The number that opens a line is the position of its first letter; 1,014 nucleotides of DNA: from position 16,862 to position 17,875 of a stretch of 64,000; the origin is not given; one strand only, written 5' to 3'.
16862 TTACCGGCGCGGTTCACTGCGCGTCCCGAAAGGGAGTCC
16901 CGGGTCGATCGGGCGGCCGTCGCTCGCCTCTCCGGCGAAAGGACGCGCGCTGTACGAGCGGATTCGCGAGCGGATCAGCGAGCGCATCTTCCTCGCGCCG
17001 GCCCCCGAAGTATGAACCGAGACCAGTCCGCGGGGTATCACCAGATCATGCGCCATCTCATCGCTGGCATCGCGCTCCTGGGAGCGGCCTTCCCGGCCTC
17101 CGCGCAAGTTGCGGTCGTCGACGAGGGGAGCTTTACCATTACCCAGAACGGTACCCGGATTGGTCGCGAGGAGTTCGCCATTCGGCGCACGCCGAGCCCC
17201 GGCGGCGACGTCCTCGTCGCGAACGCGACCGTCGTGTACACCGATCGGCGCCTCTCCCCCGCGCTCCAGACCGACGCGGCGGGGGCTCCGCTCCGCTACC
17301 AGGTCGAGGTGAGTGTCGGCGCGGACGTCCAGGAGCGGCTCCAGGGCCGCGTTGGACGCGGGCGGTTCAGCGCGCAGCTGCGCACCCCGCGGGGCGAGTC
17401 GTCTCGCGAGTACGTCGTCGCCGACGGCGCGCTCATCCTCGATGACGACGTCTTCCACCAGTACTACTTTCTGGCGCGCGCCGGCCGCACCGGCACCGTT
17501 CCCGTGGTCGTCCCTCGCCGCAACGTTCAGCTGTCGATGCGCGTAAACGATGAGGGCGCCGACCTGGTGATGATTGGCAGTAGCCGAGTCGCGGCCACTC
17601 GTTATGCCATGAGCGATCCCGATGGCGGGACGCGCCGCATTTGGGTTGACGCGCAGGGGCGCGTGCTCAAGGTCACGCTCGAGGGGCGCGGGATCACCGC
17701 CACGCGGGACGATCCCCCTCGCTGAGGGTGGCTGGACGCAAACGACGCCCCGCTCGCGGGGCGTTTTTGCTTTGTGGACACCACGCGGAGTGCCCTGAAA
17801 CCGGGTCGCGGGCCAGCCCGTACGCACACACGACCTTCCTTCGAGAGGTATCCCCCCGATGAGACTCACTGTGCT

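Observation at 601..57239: Family of gene-3'-end palindromes whose arms are tandem 7- or 9-nt repeats (8 loci in 64 kb)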

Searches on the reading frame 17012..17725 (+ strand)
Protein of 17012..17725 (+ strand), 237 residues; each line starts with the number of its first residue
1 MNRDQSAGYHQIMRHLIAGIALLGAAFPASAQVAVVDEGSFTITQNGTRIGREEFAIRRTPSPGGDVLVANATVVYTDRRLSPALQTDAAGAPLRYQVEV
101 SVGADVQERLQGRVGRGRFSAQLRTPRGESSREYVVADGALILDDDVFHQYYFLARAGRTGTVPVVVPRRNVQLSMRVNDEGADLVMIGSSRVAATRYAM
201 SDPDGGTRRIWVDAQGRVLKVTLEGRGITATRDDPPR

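Call 61: search_protein_families(library=pfam, proteins=[window:17012-17725:+])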
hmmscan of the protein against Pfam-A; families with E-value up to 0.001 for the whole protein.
window:17012-17725:+ (237 aa): 1 family
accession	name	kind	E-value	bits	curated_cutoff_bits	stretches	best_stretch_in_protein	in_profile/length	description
PF19630.5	DUF6134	-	1.5e-08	35.4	27.9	1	165-230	114-179/184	Domain of unknown function (DUF6134)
